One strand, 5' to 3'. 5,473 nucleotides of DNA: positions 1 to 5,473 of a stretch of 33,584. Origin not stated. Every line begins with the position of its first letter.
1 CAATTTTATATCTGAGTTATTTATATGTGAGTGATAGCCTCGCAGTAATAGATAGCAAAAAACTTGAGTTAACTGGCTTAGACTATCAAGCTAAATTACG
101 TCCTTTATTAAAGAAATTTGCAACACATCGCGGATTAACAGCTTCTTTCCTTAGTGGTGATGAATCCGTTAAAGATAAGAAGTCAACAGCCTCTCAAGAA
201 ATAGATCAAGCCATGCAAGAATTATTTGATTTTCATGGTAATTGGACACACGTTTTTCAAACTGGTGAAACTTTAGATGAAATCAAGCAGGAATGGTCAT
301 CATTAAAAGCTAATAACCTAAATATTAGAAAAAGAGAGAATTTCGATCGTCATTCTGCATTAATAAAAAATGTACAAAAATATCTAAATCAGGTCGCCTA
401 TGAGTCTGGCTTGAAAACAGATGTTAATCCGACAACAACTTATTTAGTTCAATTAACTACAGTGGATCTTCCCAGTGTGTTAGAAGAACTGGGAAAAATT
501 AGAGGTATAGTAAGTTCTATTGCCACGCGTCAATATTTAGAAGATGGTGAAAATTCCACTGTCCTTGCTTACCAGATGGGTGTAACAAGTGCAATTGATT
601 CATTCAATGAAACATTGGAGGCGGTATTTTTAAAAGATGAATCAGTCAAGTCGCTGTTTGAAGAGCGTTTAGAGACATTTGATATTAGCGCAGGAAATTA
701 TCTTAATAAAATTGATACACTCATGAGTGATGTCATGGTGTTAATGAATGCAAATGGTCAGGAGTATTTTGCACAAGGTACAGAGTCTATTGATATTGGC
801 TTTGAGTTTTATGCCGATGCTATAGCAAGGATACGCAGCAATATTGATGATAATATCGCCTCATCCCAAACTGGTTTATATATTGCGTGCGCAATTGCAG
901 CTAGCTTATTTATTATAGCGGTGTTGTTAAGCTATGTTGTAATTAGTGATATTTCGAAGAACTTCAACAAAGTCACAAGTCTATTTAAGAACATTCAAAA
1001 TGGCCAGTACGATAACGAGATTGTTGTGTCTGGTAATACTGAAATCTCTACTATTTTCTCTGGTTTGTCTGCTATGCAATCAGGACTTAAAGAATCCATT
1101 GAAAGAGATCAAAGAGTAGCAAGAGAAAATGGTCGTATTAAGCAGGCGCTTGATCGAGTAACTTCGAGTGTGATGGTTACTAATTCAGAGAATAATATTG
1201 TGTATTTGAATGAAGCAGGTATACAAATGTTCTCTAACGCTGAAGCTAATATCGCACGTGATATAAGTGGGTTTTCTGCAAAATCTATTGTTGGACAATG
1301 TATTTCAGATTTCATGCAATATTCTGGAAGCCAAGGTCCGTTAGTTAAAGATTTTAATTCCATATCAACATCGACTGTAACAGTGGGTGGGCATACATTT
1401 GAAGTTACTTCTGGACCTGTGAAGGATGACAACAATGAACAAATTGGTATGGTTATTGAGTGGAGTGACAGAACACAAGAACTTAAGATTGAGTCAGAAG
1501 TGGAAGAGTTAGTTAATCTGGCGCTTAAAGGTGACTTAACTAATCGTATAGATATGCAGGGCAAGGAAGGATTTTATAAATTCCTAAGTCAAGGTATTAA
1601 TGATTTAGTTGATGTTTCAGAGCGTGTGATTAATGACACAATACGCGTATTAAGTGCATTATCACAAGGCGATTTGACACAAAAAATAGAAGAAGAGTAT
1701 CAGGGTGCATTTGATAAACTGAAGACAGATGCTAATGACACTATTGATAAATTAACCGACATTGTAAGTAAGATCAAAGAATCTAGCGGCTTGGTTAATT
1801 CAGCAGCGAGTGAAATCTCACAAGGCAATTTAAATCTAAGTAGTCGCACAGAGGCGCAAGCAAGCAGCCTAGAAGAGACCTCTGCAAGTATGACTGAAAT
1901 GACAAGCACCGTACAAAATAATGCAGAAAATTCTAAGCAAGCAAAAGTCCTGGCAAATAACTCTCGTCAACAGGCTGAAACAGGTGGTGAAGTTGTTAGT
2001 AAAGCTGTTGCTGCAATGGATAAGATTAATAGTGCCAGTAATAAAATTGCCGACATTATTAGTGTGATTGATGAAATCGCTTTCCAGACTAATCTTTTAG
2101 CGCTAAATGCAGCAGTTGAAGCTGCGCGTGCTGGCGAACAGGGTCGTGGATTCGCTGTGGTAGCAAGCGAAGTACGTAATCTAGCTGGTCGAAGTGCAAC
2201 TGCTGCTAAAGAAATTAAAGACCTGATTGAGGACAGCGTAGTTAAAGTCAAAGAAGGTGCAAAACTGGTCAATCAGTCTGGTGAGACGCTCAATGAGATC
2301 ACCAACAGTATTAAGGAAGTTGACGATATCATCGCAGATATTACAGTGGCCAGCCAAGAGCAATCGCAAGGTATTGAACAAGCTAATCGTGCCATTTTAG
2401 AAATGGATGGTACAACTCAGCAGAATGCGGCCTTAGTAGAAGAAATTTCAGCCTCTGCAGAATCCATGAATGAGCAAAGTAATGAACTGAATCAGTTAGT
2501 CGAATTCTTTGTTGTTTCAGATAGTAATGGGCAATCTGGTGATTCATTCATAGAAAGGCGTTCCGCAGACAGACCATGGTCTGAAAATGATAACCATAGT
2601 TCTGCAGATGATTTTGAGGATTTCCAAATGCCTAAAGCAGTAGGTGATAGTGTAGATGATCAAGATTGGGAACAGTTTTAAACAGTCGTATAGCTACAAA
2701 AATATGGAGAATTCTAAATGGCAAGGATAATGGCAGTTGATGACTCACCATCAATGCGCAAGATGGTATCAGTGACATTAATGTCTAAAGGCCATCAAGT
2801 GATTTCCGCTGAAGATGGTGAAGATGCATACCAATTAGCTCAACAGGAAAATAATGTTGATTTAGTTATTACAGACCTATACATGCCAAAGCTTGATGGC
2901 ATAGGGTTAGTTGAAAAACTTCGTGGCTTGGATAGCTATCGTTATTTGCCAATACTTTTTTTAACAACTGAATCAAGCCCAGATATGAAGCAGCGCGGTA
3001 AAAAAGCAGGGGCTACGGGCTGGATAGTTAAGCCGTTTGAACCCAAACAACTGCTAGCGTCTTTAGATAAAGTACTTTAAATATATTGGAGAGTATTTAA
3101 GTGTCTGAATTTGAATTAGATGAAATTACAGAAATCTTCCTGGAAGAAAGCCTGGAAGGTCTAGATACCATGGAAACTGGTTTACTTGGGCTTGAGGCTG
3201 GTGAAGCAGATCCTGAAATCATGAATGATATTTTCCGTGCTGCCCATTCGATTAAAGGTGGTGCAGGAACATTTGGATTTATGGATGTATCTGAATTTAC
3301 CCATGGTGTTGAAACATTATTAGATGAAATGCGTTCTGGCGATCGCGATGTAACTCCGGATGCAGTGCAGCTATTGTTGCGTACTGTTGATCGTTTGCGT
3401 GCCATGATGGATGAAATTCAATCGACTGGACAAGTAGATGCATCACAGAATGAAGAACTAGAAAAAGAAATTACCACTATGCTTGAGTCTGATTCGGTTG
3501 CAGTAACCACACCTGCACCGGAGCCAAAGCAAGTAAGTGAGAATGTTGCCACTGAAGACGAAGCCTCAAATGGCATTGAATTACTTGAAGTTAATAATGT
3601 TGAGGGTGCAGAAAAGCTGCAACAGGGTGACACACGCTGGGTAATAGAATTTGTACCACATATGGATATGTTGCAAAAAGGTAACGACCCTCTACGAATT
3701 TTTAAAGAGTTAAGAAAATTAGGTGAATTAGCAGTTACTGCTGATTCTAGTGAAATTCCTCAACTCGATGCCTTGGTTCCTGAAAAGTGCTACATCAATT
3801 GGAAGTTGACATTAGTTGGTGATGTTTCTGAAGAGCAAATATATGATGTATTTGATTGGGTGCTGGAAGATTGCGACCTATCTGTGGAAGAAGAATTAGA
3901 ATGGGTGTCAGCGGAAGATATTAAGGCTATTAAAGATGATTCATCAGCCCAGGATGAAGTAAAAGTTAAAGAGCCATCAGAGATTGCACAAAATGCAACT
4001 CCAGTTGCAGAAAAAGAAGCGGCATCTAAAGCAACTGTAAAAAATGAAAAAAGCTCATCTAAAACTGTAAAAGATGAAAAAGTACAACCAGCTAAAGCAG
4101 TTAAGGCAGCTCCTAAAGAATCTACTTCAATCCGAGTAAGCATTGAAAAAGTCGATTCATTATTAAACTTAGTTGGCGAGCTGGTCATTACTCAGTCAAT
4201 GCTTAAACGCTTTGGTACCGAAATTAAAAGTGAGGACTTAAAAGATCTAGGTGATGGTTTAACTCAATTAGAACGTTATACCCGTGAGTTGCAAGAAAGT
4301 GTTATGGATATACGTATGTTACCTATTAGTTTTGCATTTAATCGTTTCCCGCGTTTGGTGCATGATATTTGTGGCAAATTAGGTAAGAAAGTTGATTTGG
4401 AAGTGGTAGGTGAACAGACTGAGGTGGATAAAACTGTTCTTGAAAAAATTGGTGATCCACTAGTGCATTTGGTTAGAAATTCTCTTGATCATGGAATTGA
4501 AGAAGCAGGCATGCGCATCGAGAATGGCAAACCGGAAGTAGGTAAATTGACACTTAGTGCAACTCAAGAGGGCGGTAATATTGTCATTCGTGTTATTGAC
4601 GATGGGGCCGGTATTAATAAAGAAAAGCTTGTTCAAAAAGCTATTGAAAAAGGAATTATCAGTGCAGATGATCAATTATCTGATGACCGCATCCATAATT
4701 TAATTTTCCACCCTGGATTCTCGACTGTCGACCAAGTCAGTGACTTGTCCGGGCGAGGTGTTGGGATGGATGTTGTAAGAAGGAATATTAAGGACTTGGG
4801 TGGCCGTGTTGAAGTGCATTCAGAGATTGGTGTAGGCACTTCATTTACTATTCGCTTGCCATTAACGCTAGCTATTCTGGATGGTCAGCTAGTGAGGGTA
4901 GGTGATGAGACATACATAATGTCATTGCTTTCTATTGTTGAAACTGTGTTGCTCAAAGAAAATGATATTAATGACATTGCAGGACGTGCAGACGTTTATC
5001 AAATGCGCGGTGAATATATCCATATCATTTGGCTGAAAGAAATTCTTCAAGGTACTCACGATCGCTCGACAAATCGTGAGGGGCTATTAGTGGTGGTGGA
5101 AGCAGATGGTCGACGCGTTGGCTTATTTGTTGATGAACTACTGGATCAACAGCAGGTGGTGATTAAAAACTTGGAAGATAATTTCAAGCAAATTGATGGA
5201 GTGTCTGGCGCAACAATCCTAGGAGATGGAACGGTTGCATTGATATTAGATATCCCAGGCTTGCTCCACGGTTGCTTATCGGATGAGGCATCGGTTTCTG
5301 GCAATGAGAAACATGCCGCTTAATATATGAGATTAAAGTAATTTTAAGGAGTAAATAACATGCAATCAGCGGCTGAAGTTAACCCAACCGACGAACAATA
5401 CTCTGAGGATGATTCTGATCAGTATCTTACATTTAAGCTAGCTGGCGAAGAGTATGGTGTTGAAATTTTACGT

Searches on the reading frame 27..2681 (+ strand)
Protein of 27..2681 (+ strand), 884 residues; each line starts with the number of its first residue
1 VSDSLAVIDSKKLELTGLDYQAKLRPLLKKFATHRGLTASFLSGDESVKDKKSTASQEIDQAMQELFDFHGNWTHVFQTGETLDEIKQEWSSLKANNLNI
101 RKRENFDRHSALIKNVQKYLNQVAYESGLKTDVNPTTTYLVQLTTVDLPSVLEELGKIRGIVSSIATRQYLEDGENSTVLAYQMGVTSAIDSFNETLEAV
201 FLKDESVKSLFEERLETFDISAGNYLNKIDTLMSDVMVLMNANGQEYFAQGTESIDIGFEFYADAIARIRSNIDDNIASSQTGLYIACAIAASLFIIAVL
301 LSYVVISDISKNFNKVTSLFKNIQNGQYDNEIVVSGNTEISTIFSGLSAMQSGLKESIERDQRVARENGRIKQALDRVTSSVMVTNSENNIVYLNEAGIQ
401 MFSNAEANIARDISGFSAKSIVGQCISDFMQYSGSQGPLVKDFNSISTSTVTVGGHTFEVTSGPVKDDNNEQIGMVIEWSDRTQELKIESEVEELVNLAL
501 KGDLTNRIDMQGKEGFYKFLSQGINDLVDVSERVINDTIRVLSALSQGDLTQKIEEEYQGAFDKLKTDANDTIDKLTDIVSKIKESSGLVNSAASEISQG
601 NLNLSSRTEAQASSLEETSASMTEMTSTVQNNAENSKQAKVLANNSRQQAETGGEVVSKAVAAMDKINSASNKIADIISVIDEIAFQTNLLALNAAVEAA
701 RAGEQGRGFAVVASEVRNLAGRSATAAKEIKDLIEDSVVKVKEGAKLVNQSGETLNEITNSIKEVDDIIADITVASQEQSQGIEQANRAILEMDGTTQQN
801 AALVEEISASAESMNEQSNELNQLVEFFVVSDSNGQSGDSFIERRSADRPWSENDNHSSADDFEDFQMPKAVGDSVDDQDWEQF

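Call 85: search_protein_families(library=pfam, proteins=[window:27-2681:+], max_evalue=0.00001)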
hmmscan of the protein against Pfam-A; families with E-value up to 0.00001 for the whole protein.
window:27-2681:+ (884 aa): 2 families
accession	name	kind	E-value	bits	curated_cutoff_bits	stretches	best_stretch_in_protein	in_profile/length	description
PF00015.26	MCPsignal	-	1.3e-52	178.5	34.6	1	642-796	3-171/172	Methyl-accepting chemotaxis protein (MCP) signalling domain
PF18947.5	HAMP_2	-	8.4e-13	48.5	24.3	1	514-576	3-65/67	HAMP domain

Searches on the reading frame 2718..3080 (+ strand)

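Call 85: search_protein_families(library=pfam, proteins=[window:2718-3080:+], max_evalue=0.00001)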
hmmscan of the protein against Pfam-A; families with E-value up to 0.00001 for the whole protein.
window:2718-3080:+ (120 aa): 1 family
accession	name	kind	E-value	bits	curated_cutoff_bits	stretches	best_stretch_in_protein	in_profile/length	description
PF00072.30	Response_reg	-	3.7e-26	91.9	30.2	1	4-116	1-110/111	Response regulator receiver domain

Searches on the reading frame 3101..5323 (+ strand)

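Call 85: search_protein_families(library=pfam, proteins=[window:3101-5323:+], max_evalue=0.00001)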
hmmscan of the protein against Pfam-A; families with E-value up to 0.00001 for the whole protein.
window:3101-5323:+ (740 aa): 4 families
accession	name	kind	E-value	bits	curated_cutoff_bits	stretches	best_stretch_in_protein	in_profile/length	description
PF01584.24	CheW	-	5.5e-27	94.5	23.5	1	597-723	4-135/138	CheW-like domain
PF02895.20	H-kinase_dim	-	4.8e-22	78.6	23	1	341-404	1-68/68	Signal transducing histidine kinase, homodimeric domain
PF02518.31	HATPase_c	-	4.1e-20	72.7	26.4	1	452-589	4-110/111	Histidine kinase-, DNA gyrase B-, and HSP90-like ATPase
PF01627.28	Hpt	-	8.5e-19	68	24.6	1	9-107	2-82/84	Hpt domain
